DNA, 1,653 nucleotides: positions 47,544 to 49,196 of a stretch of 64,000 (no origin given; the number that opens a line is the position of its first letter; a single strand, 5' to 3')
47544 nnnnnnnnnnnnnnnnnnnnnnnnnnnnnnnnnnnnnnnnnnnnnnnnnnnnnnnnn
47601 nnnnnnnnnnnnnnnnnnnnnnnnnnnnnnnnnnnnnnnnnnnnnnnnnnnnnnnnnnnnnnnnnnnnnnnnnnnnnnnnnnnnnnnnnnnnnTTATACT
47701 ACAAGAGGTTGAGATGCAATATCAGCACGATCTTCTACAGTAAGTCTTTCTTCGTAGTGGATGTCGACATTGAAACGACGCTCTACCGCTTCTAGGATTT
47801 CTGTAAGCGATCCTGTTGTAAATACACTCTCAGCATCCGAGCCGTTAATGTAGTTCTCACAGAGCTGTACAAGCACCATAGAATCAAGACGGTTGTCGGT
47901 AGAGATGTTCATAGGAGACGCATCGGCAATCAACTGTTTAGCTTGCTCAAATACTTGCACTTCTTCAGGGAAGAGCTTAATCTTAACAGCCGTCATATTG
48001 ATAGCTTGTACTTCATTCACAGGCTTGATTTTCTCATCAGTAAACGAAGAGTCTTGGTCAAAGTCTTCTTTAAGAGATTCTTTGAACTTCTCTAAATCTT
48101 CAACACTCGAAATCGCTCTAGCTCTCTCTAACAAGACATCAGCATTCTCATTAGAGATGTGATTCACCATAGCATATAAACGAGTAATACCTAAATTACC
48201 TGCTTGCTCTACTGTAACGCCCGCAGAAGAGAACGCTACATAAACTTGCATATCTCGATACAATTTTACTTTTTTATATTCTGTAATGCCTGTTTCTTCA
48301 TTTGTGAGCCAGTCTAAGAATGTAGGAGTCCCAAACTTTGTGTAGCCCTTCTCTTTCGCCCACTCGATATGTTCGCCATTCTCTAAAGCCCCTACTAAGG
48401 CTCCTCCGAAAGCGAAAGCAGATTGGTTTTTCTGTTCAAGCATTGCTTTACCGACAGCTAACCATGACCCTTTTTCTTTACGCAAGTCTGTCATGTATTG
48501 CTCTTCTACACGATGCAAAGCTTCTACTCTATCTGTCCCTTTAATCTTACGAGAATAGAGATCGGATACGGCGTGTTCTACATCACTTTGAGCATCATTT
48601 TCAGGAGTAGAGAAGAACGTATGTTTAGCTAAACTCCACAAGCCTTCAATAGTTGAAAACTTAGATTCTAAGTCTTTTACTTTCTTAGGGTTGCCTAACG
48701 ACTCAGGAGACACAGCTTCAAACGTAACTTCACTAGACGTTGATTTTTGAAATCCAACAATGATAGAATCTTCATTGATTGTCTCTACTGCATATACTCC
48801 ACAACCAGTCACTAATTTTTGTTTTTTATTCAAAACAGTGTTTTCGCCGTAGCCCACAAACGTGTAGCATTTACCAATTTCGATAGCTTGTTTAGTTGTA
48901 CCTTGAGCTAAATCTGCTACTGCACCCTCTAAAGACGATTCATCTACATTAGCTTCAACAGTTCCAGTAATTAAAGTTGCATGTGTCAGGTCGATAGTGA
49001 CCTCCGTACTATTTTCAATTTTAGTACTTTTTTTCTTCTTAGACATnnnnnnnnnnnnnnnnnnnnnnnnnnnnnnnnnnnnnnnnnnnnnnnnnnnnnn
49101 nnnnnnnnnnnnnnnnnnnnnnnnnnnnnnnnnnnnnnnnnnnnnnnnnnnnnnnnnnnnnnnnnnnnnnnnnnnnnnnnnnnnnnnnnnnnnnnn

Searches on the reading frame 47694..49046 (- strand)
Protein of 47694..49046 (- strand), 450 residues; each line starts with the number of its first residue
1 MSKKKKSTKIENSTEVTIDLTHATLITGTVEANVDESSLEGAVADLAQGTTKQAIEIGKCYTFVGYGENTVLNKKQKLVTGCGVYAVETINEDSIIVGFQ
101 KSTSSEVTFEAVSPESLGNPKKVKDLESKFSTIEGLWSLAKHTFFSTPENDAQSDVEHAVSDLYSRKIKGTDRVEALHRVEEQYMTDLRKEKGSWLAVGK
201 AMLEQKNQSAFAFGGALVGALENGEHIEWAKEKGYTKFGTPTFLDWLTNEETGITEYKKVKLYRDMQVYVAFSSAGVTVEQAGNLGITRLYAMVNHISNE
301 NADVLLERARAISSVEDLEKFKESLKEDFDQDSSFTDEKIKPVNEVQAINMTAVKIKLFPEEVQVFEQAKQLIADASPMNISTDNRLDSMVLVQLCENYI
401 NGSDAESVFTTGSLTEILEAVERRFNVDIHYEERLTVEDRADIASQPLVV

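Call 63: search_protein_families(library=phrogs, proteins=[window:47694-49046:-], max_evalue=0.00001)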
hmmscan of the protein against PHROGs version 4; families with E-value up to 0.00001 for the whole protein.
window:47694-49046:- (450 aa): 1 family
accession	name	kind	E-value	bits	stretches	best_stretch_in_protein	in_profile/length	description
phrog_17202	-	unknown function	3.1e-09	37.9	1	194-430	77-288/305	-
